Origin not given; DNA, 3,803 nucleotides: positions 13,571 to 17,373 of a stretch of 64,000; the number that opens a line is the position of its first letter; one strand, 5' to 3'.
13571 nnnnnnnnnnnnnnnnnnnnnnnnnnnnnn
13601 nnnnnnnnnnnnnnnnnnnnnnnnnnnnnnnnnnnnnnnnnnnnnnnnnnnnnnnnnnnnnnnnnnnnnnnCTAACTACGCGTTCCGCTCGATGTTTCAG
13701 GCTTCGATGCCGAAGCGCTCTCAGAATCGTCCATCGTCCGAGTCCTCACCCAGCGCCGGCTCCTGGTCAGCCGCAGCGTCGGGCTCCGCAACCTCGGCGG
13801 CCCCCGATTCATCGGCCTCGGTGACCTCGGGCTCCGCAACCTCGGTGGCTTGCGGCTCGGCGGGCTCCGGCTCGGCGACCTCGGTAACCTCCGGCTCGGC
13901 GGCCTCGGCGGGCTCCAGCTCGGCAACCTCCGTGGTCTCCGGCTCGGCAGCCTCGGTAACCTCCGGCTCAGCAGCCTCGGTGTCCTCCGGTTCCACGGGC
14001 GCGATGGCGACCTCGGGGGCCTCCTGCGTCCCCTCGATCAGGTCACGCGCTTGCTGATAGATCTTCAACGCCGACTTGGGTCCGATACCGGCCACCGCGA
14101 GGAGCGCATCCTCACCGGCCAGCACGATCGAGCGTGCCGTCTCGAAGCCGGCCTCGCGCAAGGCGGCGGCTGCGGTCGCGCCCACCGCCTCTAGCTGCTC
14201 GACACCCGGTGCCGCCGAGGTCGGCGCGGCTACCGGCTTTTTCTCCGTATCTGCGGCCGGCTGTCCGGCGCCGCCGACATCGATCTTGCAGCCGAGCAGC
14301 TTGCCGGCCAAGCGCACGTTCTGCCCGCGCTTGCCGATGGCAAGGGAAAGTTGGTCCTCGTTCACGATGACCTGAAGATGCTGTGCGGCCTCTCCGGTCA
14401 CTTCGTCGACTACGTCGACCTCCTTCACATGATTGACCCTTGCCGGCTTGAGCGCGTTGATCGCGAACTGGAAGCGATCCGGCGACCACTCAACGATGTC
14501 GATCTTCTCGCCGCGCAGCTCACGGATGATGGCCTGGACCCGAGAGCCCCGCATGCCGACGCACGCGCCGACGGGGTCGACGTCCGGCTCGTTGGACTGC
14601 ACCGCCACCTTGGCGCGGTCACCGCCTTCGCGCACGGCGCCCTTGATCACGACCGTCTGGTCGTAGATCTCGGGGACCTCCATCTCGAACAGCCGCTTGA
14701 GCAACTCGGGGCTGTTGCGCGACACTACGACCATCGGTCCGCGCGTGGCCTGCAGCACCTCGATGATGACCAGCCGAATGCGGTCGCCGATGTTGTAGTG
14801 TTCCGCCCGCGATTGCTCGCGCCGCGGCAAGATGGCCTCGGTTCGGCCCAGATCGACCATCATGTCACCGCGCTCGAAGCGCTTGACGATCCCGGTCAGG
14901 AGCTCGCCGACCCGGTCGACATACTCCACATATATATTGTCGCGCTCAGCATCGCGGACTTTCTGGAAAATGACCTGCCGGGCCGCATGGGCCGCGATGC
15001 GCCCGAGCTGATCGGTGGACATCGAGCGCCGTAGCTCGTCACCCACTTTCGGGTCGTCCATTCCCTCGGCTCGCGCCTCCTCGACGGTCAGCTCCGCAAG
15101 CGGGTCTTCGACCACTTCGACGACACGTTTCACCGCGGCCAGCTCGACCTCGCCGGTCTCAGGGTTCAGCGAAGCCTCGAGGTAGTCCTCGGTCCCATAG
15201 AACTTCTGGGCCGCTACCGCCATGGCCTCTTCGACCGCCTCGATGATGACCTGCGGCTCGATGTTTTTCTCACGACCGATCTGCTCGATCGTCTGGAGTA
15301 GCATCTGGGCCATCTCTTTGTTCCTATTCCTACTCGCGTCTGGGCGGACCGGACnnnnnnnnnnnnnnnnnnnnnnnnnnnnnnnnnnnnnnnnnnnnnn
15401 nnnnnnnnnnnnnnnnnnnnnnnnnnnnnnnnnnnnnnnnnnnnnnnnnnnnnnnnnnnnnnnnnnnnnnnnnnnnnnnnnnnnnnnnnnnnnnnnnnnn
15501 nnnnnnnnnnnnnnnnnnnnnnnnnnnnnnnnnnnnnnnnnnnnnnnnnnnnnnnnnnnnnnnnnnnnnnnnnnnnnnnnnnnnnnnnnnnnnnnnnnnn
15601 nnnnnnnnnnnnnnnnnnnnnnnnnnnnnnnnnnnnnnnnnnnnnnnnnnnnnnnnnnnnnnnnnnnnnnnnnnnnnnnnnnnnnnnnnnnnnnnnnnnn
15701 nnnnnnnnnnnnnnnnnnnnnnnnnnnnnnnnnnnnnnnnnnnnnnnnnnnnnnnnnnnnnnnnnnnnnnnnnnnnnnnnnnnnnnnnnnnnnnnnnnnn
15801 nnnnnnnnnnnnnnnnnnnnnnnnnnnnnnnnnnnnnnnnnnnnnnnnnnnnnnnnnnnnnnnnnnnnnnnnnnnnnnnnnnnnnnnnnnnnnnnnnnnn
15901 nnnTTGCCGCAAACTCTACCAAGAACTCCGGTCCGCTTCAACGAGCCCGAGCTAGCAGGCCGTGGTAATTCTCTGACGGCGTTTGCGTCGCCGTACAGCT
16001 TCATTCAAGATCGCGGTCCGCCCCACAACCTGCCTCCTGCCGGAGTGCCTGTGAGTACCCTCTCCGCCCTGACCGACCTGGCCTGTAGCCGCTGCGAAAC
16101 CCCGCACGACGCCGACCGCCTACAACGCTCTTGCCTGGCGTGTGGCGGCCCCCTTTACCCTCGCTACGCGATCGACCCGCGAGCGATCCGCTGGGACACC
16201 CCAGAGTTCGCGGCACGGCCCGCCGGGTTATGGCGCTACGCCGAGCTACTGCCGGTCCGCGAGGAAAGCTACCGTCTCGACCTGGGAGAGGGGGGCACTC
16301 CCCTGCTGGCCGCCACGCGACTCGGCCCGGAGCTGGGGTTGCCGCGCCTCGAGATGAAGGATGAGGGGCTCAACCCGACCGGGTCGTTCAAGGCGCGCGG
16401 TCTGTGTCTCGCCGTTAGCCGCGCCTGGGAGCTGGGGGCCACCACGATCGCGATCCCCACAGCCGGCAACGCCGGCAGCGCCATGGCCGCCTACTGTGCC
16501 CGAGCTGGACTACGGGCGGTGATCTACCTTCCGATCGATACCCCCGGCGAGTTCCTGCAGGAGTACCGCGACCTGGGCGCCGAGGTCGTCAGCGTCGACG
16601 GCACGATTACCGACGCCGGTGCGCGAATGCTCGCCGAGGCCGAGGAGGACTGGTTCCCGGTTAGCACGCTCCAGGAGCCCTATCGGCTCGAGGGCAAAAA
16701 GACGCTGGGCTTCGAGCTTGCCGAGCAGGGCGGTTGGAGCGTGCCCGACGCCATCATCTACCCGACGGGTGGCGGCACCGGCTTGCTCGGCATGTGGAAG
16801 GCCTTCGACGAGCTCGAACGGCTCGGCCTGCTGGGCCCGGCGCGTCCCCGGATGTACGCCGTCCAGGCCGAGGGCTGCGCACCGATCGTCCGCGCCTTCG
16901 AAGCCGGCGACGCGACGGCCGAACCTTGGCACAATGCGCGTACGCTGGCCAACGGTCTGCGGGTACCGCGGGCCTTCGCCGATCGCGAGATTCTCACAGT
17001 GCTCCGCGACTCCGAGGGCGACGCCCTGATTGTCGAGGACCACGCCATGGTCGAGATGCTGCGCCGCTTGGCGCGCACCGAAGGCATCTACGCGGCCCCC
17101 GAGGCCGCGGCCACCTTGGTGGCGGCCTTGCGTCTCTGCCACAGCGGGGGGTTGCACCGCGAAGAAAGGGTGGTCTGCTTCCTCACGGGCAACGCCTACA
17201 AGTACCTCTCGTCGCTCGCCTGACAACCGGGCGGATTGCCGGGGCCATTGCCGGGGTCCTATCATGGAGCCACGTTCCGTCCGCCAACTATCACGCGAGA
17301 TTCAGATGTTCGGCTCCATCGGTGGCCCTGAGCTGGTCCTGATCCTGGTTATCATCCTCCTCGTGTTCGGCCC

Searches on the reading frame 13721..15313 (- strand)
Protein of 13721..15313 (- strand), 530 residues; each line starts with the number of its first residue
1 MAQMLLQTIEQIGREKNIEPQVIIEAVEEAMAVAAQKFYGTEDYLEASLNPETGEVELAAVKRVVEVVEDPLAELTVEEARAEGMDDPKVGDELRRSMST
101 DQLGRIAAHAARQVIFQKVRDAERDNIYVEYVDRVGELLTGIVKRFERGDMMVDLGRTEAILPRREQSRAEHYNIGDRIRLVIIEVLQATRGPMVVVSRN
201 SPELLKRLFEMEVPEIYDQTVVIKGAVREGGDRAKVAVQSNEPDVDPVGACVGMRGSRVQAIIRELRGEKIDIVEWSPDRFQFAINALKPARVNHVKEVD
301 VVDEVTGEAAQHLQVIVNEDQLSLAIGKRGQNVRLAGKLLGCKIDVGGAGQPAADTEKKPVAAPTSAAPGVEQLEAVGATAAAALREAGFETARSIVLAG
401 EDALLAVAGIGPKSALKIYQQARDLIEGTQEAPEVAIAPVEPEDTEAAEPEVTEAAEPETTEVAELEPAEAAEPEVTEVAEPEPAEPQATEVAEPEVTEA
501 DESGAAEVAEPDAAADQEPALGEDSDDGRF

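Call 12: search_protein_families(library=pfam, proteins=[window:13721-15313:-])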
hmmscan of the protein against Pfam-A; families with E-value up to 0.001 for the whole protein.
window:13721-15313:- (530 aa): 5 families
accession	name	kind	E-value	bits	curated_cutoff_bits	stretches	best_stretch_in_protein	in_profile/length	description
PF08529.16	NusA_N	-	2.2e-31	109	23.8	1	5-125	2-119/119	NusA N-terminal domain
PF13184.12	KH_5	-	2.8e-30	104.7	27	1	231-297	2-68/69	NusA-like KH domain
PF00575.29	S1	-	2.6e-08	34.5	22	1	134-191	3-67/74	S1 RNA binding domain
PF14520.12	HHH_5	-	6.7e-08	33.3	27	1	373-424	6-57/57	Helix-hairpin-helix domain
PF00013.35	KH_1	-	0.00035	20.7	21.5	0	314-348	3-37/66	KH domain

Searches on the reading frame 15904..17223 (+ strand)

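Call 12: search_protein_families(library=pfam, proteins=[window:15904-17223:+])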
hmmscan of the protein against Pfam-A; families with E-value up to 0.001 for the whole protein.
window:15904-17223:+ (439 aa): 1 family
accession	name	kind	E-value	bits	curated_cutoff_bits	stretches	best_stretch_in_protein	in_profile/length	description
PF00291.31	PALP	-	2.1e-75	254.3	35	1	126-429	2-295/295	Pyridoxal-phosphate dependent enzyme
